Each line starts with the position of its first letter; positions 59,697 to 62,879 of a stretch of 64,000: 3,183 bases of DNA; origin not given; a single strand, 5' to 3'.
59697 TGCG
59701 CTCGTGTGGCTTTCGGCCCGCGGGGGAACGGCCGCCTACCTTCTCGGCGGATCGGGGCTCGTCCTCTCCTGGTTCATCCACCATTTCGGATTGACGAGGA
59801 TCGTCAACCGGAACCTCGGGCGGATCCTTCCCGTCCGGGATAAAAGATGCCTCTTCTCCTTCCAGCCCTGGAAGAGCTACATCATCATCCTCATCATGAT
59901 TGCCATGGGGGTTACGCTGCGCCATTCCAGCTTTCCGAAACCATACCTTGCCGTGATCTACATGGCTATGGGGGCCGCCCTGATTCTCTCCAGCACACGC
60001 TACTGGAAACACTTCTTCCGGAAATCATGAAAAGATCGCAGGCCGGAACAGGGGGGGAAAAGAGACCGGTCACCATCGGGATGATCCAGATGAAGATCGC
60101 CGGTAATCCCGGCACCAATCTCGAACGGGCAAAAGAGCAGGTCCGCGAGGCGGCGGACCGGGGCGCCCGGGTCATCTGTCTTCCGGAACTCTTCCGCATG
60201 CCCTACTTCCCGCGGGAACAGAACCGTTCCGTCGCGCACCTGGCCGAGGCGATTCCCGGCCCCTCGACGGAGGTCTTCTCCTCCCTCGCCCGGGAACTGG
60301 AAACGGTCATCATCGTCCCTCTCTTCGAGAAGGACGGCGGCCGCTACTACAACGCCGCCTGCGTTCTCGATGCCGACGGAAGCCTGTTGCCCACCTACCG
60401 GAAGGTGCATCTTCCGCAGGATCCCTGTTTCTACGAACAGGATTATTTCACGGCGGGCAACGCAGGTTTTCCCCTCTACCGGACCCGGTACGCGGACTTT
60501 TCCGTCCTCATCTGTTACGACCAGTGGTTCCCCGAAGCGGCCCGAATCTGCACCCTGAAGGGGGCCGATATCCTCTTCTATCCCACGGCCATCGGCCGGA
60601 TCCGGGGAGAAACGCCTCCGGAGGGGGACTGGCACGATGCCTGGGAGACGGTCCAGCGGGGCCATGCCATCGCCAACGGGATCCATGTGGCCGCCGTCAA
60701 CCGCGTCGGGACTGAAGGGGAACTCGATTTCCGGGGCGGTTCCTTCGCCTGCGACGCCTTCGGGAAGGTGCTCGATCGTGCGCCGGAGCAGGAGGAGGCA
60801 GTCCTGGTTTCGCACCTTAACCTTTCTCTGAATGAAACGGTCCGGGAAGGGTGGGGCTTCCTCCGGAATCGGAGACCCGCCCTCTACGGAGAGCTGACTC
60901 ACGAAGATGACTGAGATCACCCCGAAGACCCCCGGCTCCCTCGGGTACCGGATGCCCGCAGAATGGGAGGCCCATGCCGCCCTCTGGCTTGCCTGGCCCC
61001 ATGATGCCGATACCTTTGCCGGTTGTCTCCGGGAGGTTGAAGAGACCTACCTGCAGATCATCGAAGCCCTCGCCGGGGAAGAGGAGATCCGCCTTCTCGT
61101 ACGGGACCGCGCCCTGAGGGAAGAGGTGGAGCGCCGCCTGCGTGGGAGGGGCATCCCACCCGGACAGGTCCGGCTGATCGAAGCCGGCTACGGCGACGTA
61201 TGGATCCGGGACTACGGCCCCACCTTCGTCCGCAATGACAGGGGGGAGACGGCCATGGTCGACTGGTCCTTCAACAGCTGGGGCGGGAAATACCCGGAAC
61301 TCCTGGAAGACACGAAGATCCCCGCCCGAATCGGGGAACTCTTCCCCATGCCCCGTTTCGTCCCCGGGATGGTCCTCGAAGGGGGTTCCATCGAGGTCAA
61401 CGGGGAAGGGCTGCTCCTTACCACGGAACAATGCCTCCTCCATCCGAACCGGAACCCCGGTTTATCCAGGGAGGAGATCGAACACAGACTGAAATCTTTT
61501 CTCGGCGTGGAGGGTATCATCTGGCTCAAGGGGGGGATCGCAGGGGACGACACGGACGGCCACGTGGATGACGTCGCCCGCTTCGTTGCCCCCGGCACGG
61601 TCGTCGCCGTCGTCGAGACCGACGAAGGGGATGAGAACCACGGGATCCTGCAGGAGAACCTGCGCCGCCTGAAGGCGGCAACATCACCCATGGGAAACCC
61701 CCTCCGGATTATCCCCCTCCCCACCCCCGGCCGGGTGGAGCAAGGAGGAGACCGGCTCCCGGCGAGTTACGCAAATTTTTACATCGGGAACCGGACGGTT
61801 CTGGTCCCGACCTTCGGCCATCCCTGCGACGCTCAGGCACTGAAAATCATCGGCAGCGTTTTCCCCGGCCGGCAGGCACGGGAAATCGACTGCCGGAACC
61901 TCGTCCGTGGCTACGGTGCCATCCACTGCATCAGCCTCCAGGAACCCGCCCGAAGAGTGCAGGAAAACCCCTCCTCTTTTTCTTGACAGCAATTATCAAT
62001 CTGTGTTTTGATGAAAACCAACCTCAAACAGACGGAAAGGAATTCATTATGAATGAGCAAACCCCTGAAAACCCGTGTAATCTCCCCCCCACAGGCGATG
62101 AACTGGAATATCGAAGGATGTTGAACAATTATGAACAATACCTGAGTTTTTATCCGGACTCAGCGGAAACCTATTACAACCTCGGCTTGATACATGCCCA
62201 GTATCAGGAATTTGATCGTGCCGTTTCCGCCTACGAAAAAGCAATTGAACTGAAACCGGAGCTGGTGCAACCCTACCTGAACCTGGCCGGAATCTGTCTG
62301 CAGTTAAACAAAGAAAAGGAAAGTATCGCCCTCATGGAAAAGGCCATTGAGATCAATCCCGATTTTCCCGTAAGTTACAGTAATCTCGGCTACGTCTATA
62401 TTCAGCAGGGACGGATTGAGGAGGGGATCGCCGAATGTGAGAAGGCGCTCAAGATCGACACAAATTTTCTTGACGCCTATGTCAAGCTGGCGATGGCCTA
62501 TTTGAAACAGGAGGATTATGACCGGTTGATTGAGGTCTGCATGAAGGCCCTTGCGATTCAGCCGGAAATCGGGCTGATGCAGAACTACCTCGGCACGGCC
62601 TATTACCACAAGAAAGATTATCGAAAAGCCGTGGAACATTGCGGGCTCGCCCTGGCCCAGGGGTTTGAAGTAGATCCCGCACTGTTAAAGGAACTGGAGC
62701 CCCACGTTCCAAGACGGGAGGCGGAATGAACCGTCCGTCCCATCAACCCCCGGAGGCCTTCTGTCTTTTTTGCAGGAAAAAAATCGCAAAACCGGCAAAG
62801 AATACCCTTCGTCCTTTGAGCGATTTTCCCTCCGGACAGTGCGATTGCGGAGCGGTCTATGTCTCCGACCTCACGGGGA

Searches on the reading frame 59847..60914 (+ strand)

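Call 42: search_protein_families(library=pfam, proteins=[window:59847-60914:+], max_evalue=0.001)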
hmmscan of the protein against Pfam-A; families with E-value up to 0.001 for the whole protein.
window:59847-60914:+ (355 aa): 1 family
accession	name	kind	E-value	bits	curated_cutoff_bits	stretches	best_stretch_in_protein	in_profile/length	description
PF00795.27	CN_hydrolase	-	1.4e-59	202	23.2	1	77-333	2-255/256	Carbon-nitrogen hydrolase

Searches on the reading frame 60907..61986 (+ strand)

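Call 42: search_protein_families(library=pfam, proteins=[window:60907-61986:+], max_evalue=0.001)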
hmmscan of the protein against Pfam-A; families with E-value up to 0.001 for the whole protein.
window:60907-61986:+ (359 aa): 1 family
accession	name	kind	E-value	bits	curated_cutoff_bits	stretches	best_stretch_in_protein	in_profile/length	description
PF04371.20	PAD_porph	-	3.5e-120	401.5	25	1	15-347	1-321/321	Porphyromonas-type peptidyl-arginine deiminase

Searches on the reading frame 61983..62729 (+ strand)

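Call 42: search_protein_families(library=pfam, proteins=[window:61983-62729:+], max_evalue=0.001)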
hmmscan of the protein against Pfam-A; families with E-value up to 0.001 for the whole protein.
window:61983-62729:+ (248 aa): 17 families
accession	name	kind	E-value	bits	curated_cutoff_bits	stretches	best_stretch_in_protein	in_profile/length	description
PF00515.34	TPR_1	-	3.9e-29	99.7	27.8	2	61-93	1-33/34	Tetratricopeptide repeat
PF13181.12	TPR_8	-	6.7e-29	98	25.7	4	61-93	1-33/34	Tetratricopeptide repeat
PF07719.23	TPR_2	-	4.1e-28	95.6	27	2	61-93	1-33/34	Tetratricopeptide repeat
PF13431.12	TPR_17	-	1.1e-25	88.1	24.4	2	117-149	1-33/34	Tetratricopeptide repeat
PF13414.12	TPR_11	-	1.7e-22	79.3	26.8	3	136-176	1-41/42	TPR repeat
PF13424.12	TPR_12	-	4.2e-21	75.4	30.1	1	44-92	27-76/77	Tetratricopeptide repeat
PF14559.12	TPR_19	-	8e-17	61.8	25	3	113-172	9-66/68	Tetratricopeptide repeat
PF13428.12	TPR_14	-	1.3e-15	56.8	23.5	0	62-102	2-42/44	Tetratricopeptide repeat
PF13432.12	TPR_16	-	7.5e-15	55.5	32.7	0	48-92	18-62/65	Tetratricopeptide repeat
PF13176.12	TPR_7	-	3.8e-14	51.9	27.9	0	165-192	1-30/36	Tetratricopeptide repeat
PF13374.12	TPR_10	-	4.1e-13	49.3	27.5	0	131-158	4-31/42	Tetratricopeptide repeat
PF13371.12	TPR_9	-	1.9e-12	47.4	35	1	43-93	11-61/73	Tetratricopeptide repeat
PF25063.1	ARM_TT21_C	-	2.6e-11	44.2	35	1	95-196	95-197/209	Tetratricopeptide repeat protein 21 C-terminal ARM domain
PF23914.1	TPR_CcmH_CycH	-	2.3e-08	34.5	42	0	54-111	43-100/158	Cytochrome c-type biogenesis protein H TPR domain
PF13174.12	TPR_6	-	3e-08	34.2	26.3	0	63-89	2-28/33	Tetratricopeptide repeat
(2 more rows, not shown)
